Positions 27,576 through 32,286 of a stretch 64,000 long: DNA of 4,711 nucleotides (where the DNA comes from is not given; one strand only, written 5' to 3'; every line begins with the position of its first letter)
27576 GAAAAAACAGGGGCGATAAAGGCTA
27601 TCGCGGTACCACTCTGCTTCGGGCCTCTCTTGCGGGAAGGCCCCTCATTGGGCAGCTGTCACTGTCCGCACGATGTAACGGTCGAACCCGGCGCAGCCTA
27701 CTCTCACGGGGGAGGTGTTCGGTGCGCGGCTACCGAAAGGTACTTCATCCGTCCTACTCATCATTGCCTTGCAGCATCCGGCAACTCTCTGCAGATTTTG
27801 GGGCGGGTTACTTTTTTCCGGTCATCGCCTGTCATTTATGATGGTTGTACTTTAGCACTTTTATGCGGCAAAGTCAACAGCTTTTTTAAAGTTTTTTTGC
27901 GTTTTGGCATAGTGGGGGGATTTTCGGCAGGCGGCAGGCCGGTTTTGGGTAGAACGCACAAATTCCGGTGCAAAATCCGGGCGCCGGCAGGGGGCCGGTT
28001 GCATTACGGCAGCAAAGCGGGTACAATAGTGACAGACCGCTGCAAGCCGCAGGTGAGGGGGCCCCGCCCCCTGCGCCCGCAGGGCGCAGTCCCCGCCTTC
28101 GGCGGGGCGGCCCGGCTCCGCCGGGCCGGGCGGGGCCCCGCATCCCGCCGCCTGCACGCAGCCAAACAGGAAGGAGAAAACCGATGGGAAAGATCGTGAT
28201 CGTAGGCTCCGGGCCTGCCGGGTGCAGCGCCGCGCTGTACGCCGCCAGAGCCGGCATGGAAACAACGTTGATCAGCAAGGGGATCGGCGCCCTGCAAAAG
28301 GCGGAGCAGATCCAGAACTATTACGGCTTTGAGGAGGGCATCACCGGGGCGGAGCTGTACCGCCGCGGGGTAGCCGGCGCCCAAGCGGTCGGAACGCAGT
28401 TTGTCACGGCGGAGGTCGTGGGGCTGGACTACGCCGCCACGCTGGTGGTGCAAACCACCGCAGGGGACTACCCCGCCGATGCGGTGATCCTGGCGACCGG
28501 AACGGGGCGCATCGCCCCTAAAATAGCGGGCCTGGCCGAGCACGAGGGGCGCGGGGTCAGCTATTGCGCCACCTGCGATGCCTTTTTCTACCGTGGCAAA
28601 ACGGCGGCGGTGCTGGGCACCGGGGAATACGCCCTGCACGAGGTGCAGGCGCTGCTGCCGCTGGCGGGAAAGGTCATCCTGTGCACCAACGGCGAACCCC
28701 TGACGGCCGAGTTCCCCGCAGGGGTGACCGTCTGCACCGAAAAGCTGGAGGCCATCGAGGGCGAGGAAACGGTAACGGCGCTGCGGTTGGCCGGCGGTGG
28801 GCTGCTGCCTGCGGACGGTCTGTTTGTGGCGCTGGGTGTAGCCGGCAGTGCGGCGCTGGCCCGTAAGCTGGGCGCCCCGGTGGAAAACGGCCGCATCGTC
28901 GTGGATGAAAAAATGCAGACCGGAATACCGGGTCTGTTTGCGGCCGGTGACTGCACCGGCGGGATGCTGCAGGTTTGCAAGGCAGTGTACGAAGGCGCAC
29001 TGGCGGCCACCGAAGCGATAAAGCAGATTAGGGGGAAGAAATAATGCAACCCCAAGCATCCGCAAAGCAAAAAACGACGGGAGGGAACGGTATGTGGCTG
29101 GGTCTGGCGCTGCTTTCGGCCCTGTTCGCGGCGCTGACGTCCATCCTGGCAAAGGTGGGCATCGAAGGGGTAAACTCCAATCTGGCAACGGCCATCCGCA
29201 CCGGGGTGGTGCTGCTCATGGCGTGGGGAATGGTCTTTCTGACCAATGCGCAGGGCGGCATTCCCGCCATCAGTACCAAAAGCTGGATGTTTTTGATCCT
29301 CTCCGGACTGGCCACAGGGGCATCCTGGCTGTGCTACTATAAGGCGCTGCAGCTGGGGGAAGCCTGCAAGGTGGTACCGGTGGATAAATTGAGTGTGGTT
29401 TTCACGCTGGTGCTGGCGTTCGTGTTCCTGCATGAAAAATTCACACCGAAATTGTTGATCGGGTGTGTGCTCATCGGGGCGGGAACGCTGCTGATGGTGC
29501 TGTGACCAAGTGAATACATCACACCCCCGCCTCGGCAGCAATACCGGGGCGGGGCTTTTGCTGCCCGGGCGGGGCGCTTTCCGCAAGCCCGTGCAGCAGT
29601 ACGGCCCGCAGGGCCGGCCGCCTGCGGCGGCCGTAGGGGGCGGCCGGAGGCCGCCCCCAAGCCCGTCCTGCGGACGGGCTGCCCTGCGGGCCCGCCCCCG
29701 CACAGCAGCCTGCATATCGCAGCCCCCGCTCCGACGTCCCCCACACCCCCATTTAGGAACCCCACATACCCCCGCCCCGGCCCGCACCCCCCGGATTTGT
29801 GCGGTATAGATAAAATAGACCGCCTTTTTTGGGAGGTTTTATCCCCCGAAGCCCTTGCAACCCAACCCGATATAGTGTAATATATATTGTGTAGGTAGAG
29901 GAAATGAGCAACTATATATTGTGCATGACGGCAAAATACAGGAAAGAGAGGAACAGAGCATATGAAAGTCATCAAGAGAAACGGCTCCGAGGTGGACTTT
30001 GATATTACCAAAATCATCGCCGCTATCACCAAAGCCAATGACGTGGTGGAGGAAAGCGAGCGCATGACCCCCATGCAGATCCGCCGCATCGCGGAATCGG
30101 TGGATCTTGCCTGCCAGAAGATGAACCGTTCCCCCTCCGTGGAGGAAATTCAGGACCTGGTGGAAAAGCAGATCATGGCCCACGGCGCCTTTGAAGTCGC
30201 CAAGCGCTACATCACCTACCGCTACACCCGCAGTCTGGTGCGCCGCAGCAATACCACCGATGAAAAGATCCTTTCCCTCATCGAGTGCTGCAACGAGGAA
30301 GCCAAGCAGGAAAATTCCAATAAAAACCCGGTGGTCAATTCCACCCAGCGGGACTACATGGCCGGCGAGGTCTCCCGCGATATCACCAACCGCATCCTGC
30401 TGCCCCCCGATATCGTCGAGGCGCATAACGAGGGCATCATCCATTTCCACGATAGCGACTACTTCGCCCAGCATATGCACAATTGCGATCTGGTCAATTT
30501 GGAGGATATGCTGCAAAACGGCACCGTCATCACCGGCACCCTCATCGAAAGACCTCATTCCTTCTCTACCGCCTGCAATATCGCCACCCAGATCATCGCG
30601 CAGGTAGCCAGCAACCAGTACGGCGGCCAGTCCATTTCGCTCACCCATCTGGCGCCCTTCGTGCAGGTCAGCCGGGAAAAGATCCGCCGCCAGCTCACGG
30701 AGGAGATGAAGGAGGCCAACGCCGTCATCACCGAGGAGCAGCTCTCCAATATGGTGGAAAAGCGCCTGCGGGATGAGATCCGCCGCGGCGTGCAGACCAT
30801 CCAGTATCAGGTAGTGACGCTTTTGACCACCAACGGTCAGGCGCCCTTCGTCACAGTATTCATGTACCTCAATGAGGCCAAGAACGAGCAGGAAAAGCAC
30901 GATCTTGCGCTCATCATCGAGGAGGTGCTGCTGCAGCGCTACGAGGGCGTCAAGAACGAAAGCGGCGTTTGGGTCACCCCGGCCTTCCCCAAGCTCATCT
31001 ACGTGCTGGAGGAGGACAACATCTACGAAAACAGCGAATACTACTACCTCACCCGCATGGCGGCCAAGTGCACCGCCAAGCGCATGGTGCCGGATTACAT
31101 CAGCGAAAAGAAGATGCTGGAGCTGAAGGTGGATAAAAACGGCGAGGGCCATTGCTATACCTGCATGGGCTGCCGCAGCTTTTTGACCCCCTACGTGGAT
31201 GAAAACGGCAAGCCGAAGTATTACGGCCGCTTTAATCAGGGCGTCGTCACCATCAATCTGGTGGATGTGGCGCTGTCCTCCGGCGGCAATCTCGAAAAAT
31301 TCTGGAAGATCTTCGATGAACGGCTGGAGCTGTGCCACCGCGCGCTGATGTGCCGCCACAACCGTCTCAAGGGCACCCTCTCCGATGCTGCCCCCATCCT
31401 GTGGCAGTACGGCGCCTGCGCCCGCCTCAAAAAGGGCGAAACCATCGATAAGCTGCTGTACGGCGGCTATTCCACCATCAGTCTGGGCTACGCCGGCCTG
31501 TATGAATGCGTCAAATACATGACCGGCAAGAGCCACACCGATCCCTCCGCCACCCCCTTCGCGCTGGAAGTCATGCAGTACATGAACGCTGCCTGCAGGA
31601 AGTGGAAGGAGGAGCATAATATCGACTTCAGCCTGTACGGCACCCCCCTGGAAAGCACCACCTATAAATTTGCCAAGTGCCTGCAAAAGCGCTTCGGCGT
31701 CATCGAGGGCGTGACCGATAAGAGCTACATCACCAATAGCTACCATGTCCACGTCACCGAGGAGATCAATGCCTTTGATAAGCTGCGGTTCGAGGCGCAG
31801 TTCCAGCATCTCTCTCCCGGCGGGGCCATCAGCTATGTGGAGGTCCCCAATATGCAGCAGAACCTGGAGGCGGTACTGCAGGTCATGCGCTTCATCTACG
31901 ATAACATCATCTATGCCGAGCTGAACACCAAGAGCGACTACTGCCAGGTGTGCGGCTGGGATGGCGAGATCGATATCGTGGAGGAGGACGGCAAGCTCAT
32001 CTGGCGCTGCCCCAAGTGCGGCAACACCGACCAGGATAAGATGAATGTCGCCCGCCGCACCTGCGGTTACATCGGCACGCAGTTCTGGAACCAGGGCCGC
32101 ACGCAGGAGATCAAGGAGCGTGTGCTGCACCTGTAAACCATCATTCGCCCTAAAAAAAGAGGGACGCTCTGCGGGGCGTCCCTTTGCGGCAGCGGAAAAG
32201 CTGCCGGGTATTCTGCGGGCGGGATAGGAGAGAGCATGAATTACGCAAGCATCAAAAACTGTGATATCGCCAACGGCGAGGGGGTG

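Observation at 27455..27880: T-box riboswitch controlling an uncharacterized three-gene ABC transporter operon (substrate-binding lipoprotein, permease, ATPase; COG2984 type); specifier possibly CAC (His)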

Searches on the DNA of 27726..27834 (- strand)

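Call 63: build_rna_model(alignment_id=A3, structure=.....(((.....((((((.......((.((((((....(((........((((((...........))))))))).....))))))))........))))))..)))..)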
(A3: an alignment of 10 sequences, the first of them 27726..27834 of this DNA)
Model R1 built from alignment A3 (10 sequences, 110 columns); structure: as given.
model positions 108; base pairs 25; branch points 0; effective number of sequences 1.78; information 0.591 bits per position. Calibrated on 0.2 Mb of random sequence (short: E-values are rough).
structure used (alignment columns):
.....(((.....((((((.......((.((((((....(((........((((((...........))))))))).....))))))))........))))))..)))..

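Call 64: search_with_rna_model(model_id=R1, sources=[window, L001, L002, L003, L004, L005, L006, L007, L009, L010, L011, L013, L014, L015, L016, L017, L018, L019, L020, L021, L022, L023, L024, L025, L026, L027, L028, L029, L030, L031, L032, L033, L034, L035, L036, L037, L038, L039, L040, L041, L042, L044, L045, L046, L047, L048, L049, L050, L051, L052, L053, L054, L055, L056, L057, L058, L059, L060, L061, L062, L063, L064, L065, L066, L067, L068, L069, L070, L071, L072, L073, L074, L075, L076, L077, L078, L079, L080, L081, L082, L083, L084, L085, L086, L087, L088, L089, L090, L091, L093, L094, L095, L096, L097, L098, L099, L100, L101], max_evalue=1, make_alignment=true)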
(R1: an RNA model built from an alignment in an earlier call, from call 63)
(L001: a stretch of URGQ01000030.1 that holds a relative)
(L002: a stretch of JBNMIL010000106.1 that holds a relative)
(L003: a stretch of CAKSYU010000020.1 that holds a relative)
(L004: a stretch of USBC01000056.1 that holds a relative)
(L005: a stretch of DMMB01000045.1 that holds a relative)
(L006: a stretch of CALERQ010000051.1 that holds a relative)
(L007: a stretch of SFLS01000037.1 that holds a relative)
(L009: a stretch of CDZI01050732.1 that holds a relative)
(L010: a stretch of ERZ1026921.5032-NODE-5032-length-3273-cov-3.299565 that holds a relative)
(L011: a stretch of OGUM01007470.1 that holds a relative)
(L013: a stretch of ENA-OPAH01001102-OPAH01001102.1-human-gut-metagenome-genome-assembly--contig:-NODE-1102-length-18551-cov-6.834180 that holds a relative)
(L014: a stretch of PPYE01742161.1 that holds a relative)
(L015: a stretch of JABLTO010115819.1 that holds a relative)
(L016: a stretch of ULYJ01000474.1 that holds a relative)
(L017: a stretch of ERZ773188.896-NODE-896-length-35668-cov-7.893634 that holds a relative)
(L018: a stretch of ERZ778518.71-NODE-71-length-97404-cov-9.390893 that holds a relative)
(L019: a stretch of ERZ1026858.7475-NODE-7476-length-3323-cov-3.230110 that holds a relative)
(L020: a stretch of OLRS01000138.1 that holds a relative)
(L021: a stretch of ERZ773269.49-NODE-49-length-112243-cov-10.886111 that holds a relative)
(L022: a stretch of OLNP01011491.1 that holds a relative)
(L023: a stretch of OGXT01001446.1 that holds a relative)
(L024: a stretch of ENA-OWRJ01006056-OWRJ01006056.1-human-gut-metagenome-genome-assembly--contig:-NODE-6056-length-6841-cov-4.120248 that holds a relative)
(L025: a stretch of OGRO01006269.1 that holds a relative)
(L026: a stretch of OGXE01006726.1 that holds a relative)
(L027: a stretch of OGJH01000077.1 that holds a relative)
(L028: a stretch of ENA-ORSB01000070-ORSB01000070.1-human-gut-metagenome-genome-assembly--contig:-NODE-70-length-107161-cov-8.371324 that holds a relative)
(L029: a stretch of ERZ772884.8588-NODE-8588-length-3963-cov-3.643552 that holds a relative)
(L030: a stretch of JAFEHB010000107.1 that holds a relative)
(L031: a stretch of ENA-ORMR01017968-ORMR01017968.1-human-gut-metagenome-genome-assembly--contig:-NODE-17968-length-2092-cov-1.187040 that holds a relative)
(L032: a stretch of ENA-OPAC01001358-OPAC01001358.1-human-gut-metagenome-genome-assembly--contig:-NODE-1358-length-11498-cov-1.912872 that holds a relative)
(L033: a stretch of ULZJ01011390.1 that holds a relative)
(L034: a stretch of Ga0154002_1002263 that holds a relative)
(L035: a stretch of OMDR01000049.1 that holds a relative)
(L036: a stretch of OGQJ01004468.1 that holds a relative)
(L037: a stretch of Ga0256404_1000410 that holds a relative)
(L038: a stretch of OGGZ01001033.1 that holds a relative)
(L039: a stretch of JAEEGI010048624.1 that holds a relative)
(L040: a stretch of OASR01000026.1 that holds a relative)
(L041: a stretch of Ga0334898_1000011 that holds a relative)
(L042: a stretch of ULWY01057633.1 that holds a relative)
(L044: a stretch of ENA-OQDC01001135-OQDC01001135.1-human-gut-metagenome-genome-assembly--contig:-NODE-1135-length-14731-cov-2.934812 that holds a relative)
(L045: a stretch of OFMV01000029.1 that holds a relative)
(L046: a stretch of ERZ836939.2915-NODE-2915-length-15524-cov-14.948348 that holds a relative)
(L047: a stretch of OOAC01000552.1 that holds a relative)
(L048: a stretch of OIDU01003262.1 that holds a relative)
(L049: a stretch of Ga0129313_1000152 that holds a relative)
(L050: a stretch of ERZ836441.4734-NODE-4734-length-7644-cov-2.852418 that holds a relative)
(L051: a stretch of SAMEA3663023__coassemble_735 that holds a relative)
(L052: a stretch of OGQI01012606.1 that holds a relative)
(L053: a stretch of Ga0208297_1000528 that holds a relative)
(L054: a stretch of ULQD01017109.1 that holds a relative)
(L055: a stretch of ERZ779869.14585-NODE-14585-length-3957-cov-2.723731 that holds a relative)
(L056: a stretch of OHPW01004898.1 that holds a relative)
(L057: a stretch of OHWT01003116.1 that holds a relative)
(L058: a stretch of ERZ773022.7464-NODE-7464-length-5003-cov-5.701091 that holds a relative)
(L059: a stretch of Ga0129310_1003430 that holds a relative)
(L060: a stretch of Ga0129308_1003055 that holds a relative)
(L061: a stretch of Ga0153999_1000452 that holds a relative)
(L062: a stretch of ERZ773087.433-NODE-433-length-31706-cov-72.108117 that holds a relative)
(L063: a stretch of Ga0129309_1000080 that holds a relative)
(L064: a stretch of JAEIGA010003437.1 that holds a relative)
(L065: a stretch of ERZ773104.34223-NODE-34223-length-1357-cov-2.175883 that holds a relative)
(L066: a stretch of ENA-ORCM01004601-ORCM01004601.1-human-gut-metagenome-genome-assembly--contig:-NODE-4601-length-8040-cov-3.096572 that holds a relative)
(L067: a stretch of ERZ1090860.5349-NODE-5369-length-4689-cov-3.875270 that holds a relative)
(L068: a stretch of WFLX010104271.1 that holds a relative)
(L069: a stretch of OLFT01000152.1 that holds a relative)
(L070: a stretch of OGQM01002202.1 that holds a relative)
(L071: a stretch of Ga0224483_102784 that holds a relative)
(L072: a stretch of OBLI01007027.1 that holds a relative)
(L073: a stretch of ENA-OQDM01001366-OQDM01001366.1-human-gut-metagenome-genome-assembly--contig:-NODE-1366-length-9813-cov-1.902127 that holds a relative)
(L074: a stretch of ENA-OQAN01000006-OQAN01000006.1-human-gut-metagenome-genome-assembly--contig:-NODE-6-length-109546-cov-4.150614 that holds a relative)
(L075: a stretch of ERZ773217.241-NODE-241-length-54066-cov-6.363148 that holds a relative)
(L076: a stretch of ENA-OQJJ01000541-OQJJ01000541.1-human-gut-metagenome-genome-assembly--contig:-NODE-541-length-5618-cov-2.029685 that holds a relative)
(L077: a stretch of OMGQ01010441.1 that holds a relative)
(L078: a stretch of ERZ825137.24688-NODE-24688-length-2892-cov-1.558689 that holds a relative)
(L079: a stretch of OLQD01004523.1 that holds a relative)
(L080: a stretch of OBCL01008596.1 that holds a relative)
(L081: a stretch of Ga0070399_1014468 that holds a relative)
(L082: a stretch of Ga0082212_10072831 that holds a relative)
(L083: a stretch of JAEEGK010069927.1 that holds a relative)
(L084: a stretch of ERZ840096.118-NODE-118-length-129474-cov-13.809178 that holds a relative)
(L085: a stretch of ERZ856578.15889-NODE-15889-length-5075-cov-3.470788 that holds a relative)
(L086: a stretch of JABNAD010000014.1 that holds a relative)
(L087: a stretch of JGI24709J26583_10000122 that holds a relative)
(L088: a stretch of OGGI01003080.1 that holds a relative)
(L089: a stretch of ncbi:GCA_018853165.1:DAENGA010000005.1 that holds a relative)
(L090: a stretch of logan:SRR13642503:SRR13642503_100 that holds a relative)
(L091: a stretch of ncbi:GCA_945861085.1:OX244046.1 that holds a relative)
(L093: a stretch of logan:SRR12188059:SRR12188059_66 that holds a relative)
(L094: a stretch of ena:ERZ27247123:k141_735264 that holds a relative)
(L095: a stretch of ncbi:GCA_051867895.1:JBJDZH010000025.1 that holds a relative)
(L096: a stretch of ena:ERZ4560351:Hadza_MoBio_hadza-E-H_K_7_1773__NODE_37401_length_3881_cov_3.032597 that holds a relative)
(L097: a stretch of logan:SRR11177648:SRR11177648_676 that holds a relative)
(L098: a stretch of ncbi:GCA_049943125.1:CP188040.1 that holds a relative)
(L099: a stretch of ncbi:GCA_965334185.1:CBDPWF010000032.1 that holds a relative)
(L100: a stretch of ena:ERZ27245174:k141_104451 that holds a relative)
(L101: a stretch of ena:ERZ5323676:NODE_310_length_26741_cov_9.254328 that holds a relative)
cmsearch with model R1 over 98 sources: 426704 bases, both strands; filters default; matches with E-value up to 1: 15.
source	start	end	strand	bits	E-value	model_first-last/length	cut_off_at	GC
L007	1363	1471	+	116.7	5.7e-26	1-108/108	no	0.59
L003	2622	2730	+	116.3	7.3e-26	1-108/108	no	0.51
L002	1586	1694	+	116.2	7.5e-26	1-108/108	no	0.52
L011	289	397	+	115.5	1.1e-25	1-108/108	no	0.53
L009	1112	1220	+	115.5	1.1e-25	1-108/108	no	0.54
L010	300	408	+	115.5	1.1e-25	1-108/108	no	0.54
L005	2380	2488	+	115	1.5e-25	1-108/108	no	0.48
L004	2624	2732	+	114.3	2.3e-25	1-108/108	no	0.53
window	27726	27834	-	113.2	4.4e-25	1-108/108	no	0.53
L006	2615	2723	+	112.4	7e-25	1-108/108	no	0.55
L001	305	413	+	111.4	1.2e-24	1-108/108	no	0.53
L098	1185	1291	+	102.3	2.3e-22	1-108/108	no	0.43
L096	1184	1291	+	101.9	3e-22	1-108/108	no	0.47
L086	1076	1181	+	85.3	4.1e-18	1-108/108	no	0.44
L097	1193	1300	+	79.5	1.2e-16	1-108/108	no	0.56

Alignment A4: 15 matches aligned to the model, 110 columns, each read 5' to 3' on its own strand. Consensus structure (alignment columns), stored with it:
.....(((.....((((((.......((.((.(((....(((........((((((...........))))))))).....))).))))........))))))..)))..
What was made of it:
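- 27728..27829 (-): Stem I. Contains the K-turn GAUGA (27826..27822), helix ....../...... (27821..27816 with 27738..27733), the specifier loop, the AG bulge CAGAGAGU (27791..27784) and the distal loop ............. (27779..27767). Model R1 scores 113 bits here (call 64).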

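Call 66: search_with_rna_model(model_id=R1, sources=[L102, L103], max_evalue=1, show_alignments=2)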
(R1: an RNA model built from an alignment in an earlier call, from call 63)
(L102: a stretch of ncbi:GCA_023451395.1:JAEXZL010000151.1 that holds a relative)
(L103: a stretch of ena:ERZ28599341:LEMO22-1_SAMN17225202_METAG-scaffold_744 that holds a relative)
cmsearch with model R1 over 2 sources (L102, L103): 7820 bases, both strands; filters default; matches with E-value up to 1: 0.
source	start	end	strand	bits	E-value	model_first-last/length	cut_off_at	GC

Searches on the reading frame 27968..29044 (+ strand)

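Call 59: search_protein_families(library=pfam, proteins=[window:27968-29044:+])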
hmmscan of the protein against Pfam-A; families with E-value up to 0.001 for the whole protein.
window:27968-29044:+ (358 aa): 10 families
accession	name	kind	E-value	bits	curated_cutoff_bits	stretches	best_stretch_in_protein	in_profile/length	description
PF07992.20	Pyr_redox_2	-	7.4e-36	124.5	26.1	1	75-343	2-291/291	Pyridine nucleotide-disulphide oxidoreductase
PF01134.28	GIDA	-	3.3e-09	36.7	22.1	1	75-112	1-38/391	Glucose inhibited division protein A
PF13738.12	Pyr_redox_3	-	1.8e-08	34.5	30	0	157-247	112-201/305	Pyridine nucleotide-disulphide oxidoreductase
PF00890.30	FAD_binding_2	-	4.9e-08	33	20.4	1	76-105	2-31/414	FAD binding domain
PF01266.30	DAO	-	1.7e-07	31.6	27.9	1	75-106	1-33/353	FAD dependent oxidoreductase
PF12831.13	FAD_oxidored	-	1.1e-05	25.3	27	1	76-104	2-30/416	FAD dependent oxidoreductase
PF00070.33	Pyr_redox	-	1.2e-05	26.2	22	0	75-109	1-35/82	Pyridine nucleotide-disulphide oxidoreductase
PF13454.12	NAD_binding_9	-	0.00018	22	21.8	0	133-179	105-154/155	FAD-NAD(P)-binding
PF13241.12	NAD_binding_7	-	0.00019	22.4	22.1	0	75-191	9-83/104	Putative NAD(P)-binding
PF13450.12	NAD_binding_8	-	0.00056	20.6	21.9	0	78-105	1-28/68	NAD(P)-binding Rossmann-like domain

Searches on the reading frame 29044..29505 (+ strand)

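Call 59: search_protein_families(library=pfam, proteins=[window:29044-29505:+])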
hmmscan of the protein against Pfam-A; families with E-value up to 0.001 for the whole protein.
window:29044-29505:+ (153 aa): 3 families
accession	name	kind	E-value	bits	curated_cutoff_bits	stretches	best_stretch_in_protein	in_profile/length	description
PF00892.27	EamA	-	3.2e-21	76.4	28.2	1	17-152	2-134/135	EamA-like transporter family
PF06027.18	SLC35F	-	0.00015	21.8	21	1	21-152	15-144/299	Solute carrier family 35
PF05653.20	Mg_trans_NIPA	-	0.00024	20.8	26.2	1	70-152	41-120/295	Magnesium transporter NIPA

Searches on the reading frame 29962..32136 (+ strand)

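Call 59: search_protein_families(library=pfam, proteins=[window:29962-32136:+])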
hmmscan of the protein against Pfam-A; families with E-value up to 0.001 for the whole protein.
window:29962-32136:+ (724 aa): 3 families
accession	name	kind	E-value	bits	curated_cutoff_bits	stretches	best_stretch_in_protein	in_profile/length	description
PF13597.11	NRDD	-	1.5e-197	658.2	26.2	1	117-723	1-562/562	Anaerobic ribonucleoside-triphosphate reductase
PF03477.21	ATP-cone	-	3.2e-25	88.9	25.8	1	1-91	1-87/88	ATP cone domain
PF01228.26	Gly_radical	-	9.7e-20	71.5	22.2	1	599-705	2-103/106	Glycine radical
